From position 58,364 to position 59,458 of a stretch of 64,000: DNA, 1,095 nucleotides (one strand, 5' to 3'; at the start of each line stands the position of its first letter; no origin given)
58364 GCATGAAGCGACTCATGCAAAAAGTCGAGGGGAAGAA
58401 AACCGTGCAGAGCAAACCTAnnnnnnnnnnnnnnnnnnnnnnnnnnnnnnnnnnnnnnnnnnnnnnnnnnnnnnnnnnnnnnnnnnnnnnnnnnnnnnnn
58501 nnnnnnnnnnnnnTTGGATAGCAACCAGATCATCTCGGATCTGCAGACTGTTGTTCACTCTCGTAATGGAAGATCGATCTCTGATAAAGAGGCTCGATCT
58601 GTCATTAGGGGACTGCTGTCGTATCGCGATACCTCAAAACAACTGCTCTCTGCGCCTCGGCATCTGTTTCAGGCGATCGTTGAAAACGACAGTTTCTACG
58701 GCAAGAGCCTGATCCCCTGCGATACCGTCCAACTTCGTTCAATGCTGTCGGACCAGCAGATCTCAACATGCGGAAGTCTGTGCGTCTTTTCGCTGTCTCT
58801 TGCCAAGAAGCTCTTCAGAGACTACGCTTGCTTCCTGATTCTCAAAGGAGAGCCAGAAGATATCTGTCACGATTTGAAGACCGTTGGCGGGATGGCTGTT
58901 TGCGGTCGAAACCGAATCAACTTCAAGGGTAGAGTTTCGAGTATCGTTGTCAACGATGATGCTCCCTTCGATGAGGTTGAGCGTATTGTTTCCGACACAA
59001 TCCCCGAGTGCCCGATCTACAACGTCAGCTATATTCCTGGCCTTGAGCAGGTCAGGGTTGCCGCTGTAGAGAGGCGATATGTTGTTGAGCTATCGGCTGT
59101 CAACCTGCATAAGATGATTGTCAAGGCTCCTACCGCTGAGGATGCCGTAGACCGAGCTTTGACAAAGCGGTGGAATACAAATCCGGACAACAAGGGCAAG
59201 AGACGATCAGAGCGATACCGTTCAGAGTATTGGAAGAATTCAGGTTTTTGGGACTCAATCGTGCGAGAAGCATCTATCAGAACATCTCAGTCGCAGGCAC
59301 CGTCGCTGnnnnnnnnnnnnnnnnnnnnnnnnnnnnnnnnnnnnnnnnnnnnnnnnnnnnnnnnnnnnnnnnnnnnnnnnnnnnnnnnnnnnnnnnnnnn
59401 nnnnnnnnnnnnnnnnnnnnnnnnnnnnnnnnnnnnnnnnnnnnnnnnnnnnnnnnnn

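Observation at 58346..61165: CCA-adding/poly(A)-polymerase-family enzyme with large extra N- and C-terminal domains and a preceding K/R-rich micro-ORF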

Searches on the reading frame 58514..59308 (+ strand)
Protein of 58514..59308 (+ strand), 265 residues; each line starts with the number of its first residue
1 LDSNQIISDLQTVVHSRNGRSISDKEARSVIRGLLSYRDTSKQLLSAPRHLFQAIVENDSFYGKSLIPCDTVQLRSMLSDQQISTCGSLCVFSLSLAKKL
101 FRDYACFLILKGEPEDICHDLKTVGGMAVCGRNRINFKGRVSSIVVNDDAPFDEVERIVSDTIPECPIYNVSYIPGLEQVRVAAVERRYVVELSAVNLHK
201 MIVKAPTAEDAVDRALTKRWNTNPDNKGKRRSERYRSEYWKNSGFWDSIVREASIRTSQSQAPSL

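Call 12: search_protein_families(library=pfam, proteins=[window:58514-59308:+], max_evalue=1)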
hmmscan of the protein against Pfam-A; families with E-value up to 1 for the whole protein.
window:58514-59308:+ (265 aa): 1 family
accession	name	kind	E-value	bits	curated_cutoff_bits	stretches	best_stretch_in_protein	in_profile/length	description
PF11668.13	Gp_UL130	-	0.19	12.1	25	1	53-106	83-133/159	HCMV glycoprotein pUL130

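Call 22: search_solved_structures(query=A1, max_evalue=10)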
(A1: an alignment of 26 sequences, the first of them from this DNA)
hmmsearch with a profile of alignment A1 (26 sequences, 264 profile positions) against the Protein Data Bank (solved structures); distinct sequences matched with E-value up to 10: 3.
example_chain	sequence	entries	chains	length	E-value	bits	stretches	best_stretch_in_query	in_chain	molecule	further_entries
5lbh_A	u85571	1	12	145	0.17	14.2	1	72-111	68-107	CAIP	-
6sai_A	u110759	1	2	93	0.83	12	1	14-72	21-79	Gag protein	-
8xas_A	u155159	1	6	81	0.98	11.7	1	153-196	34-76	Two-component response regulator ARR1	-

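Call 26: predict_structure(alignment_id=A1)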
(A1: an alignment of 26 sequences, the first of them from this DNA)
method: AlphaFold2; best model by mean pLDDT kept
length: 262 residues; sequences in the alignment: 26
mean_pLDDT: 88.7   pTM: 0.65
mean pLDDT of the five models: 88.7, 88.6, 88.2, 86.6, 85.8
residues with pLDDT >= 90: 200; 70-90: 40; 50-70: 8; < 50: 14
segments of 3 or more residues with pLDDT < 50: 178-184, 256-262
pLDDT, mean of each block of 10 residues (from residue 1): 92 95 95 94 94 96 95 95 91 94 94 92 95 93 92 94 92 58 66 93 92 92 80 91 93 59 35
secondary structure, 60 per line:
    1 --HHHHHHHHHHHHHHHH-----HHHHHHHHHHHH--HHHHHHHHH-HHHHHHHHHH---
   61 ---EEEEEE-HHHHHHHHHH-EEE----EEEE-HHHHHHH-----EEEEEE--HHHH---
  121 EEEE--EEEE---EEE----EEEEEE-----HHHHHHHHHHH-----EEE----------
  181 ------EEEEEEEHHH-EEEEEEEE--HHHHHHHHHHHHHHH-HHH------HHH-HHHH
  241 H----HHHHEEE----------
elements in order: H3-18 H24-35 H38-46 H48-57 E64-69 H71-80 E82-84 E89-92 H94-100 E106-111 H114-117 E121-124 E127-130 E134-136 E141-146 H152-162 E168-170 E187-193 E198-205 H208-222 H237-241 H246-249 E250-252

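Call 35: search_protein_families(library=pfam, alignment_id=A1, max_evalue=10)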
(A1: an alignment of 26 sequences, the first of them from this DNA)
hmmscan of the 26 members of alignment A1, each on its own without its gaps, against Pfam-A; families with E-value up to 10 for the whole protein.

A. member 1, seq(262 aa): 1 family
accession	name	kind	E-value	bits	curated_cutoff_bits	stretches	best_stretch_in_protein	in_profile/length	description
PF11668.13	Gp_UL130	-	0.19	12.1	25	1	53-106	83-133/159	HCMV glycoprotein pUL130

B. families by the number of members that match (of 26 scanned): 12 families
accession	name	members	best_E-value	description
PF11335.13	DUF3137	1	0.022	Protein of unknown function (DUF3137)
PF03902.18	Gal4_dimer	1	0.024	Gal4-like dimerisation domain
PF10243.14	MIP-T3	1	0.042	Microtubule-binding protein MIP-T3 CH-like domain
PF05062.17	RICH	1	0.043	RICH domain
PF25644.1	Seadorna_VP4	1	0.09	Seadornavirus membrane penetration protein VP4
PF01082.25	Cu2_monooxygen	1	0.11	Copper type II ascorbate-dependent monooxygenase, N-terminal domain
PF10743.14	Phage_Cox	1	0.12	Regulatory phage protein cox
PF11668.13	Gp_UL130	1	0.19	HCMV glycoprotein pUL130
PF23307.1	SAM_KIDINS220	1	0.21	Kinase D-interacting substrate of 220 kDa-like, SAM domain-like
PF18104.7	Tudor_2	1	0.23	Jumonji domain-containing protein 2A Tudor domain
PF22153.2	SelB_WH1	1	0.24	Elongation factor SelB, first winged-helix domain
PF23625.1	UIM_2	1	0.36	Ubiquitin interaction motif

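Call 52: search_protein_representatives(alignment_id=A1)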
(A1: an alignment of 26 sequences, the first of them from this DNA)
Query: 26 sequences, 264 profile positions. Proteins with E-value up to 0.001 (for the whole library): 189; up to 1e-10: 141; up to 1e-30: 47. The best 150 are listed.
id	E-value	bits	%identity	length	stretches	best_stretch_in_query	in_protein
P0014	1.1e-95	336.2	-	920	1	1-263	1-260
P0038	2.4e-91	322.0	-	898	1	1-261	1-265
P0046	3.2e-88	311.7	-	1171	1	1-260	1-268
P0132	3.3e-85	301.8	-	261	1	1-252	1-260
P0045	1.7e-83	296.2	-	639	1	11-260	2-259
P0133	3.9e-83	295.0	-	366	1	1-261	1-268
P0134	7.0e-82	290.9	-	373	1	2-262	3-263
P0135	2.5e-79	282.6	-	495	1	1-258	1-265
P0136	2.9e-79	282.3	-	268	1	6-258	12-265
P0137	1.4e-76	273.5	-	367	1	1-261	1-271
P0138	5.0e-75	268.4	-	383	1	1-256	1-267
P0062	3.1e-73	262.6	-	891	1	4-262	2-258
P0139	1.3e-67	244.1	-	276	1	11-252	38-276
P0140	2.2e-67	243.4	-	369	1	2-254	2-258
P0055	8.7e-67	241.4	-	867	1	23-263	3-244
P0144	3.1e-53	197.0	-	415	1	4-262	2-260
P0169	3.4e-30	121.5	-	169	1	27-178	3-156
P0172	3.5e-29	118.1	-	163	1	28-175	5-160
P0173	7.3e-29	117.1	-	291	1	27-184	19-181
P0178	4.2e-28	114.6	-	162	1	27-178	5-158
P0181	1.6e-27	112.7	-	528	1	3-184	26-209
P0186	4.6e-27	111.2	-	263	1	25-182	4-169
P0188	5.7e-27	110.9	-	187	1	33-189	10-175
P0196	1.3e-25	106.5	-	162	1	26-177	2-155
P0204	1.7e-24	102.8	-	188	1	28-184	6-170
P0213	5.5e-23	97.8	-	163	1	26-178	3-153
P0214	5.9e-23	97.7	-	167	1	25-176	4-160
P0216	7.8e-23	97.3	-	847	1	4-182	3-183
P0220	4.1e-22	95.0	-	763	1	4-183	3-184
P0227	2.0e-20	89.5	-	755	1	4-181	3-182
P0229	8.2e-20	87.4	-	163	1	26-183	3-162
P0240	1.1e-16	77.2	-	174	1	9-165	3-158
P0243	4.7e-14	68.6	-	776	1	16-142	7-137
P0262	1.5e-09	53.8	-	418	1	3-174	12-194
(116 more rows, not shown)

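Call 53: search_protein_families(library=pfam, proteins=[P0169, P0172, P0178, P0196, P0213, P0214, P0229, P0188, P0204, P0240], max_evalue=1)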
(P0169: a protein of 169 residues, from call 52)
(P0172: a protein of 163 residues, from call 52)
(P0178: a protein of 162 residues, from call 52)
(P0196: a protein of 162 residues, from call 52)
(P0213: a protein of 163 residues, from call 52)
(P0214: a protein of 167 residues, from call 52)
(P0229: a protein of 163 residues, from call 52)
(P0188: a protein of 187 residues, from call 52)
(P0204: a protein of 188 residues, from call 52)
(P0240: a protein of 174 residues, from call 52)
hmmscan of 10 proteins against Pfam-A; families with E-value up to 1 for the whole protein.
P0169 (169 aa): 0 families

P0172 (163 aa): 1 family
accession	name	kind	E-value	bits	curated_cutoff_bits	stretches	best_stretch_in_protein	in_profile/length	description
PF17462.7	DUF5424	-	0.0026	18.1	25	1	86-148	32-95/175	Family of unknown function (DUF5424)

P0178 (162 aa): 0 families

P0196 (162 aa): 0 families

P0213 (163 aa): 1 family
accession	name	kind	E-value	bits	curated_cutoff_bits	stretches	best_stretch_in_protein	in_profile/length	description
PF17393.7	DUF5402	-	0.25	11.9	25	0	121-151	58-88/120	Family of unknown function (DUF5402)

P0214 (167 aa): 0 families

P0229 (163 aa): 0 families

P0188 (187 aa): 1 family
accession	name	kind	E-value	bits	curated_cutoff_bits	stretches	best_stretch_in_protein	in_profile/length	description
PF15637.11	Tox-HNH-HHH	-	0.43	11.4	26.1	0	68-91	53-76/103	HNH/Endo VII superfamily nuclease toxin with a HHH motif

P0204 (188 aa): 0 families

P0240 (174 aa): 2 families
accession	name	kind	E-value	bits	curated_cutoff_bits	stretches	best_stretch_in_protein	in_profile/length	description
PF13076.11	Fur_reg_FbpA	-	0.14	12.3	22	1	6-26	8-28/36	Fur-regulated basic protein A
PF00326.27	Peptidase_S9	-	0.21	11.5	22.6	1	53-127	98-176/213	Prolyl oligopeptidase family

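Call 55: find_encoding_contigs(protein=P0186, flank=8000, max_places=2)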
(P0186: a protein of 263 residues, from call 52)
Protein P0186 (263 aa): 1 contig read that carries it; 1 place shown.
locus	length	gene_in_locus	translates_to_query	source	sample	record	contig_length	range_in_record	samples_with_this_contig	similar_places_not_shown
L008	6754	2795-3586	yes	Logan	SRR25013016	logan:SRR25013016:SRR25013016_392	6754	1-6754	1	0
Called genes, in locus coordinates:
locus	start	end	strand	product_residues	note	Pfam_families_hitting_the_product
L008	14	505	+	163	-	PF09643:YopX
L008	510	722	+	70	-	-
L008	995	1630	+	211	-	-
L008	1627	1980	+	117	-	-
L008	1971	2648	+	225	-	-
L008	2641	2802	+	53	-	-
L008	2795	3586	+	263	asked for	-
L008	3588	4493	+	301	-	-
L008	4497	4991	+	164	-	-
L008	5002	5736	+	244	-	PF13529:Peptidase_C39_2 (weak)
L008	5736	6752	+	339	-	?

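Call 56: find_encoding_contigs(protein=P0173, flank=8000, max_places=2)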
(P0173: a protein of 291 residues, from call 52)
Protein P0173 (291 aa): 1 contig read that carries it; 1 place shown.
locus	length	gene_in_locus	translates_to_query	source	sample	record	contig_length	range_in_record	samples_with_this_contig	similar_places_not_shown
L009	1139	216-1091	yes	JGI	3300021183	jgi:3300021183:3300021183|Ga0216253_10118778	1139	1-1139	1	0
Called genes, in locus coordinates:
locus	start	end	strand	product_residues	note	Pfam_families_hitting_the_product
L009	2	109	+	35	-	?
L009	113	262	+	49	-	-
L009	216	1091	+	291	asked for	-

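Call 74: search_protein_families(library=pfam, proteins=[P0227, P0216, P0135, P0144, P0220, P0243, P0181, P0262], max_evalue=0.1)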
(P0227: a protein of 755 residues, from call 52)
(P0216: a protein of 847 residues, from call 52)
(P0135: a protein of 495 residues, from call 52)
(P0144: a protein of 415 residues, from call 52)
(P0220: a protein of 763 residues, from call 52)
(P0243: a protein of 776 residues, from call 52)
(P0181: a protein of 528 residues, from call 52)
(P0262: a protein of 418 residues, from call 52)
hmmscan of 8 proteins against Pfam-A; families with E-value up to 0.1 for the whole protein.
P0227 (755 aa): 0 families

P0216 (847 aa): 0 families

P0135 (495 aa): 0 families

P0144 (415 aa): 0 families

P0220 (763 aa): 0 families

P0243 (776 aa): 0 families

P0181 (528 aa): 0 families

P0262 (418 aa): 0 families

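Call 77: fold_search(model_id=the predicted structure, library=viral)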
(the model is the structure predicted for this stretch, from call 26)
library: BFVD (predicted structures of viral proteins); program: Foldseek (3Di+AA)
matches with E <= 10: 344; with E <= 0.001: 5
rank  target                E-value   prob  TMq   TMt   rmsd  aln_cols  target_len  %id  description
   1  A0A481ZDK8            7.7e-05  1.00  0.31  0.32  20.7       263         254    9  Uncharacterized protein [Pithovirus LCPAC406]
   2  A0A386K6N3            1.5e-04  1.00  0.30  0.29   4.3       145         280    8  Uncharacterized protein [Dickeya phage vB_DsoM_JA11]
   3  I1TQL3                2.2e-04  0.99  0.32  0.29  17.4       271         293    8  (no name in the UniProt tables at hand)
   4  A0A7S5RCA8            2.9e-04  0.98  0.30  0.24  16.7       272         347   11  (no name in the UniProt tables at hand)
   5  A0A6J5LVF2            4.7e-04  1.00  0.32  0.29  14.7       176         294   14  Uncharacterized protein [uncultured Caudovirales phage]
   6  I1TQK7                2.3e-03  1.00  0.33  0.29   4.3       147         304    6  (no name in the UniProt tables at hand)
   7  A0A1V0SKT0            2.6e-03  0.99  0.31  0.37  14.4       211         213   10  Uncharacterized protein [Klosneuvirus KNV1]
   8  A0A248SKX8            2.6e-03  0.98  0.33  0.24  19.1       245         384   10  (no name in the UniProt tables at hand)
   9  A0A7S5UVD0            2.7e-03  1.00  0.31  0.47   5.1       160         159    9  (no name in the UniProt tables at hand)
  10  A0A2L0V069            4.5e-03  0.99  0.34  0.27  10.2       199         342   12  Uncharacterized protein [Agrobacterium phage Atu_ph07]
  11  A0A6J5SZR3            5.1e-03  1.00  0.30  0.27   5.1       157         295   10  Uncharacterized protein [uncultured Caudovirales phage]
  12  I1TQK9                6.6e-03  0.99  0.28  0.24   5.5       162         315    7  (no name in the UniProt tables at hand)
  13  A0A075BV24            7.9e-03  0.60  0.24  0.24  17.2       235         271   12  Uncharacterized protein [Microcystis phage MaMV-DC]
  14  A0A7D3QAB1            1.5e-02  0.97  0.27  0.36   7.0       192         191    8  (no name in the UniProt tables at hand)
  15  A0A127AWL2            1.8e-02  0.98  0.27  0.39   7.4       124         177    8  Uncharacterized protein [Bacillus phage SP-15]
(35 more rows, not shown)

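Call 81: search_protein_families(library=ncbifam, proteins=[P0134], max_evalue=0.01)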
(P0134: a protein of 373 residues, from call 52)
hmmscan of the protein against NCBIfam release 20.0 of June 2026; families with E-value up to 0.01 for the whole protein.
P0134 (373 aa): 0 families

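Call 82: find_encoding_contigs(protein=P0134, flank=10000, max_places=2)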
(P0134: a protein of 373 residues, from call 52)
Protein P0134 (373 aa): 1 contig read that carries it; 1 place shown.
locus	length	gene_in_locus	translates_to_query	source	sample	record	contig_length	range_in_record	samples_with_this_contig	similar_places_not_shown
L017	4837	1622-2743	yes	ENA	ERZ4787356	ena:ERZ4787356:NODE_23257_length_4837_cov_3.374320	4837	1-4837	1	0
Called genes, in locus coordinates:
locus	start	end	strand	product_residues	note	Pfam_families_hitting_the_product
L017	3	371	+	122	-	?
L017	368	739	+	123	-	-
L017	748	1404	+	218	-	-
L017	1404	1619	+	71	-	-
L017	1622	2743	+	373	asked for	-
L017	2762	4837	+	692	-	?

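Call 83: find_encoding_contigs(protein=P0133, flank=10000, max_places=2)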
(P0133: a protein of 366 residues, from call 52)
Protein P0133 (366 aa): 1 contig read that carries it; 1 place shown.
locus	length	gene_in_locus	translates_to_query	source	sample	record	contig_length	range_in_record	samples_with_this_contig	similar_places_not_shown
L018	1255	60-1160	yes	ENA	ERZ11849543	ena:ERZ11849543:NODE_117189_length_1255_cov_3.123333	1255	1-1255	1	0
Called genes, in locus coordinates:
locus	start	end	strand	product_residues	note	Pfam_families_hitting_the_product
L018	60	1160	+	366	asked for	-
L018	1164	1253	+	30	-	?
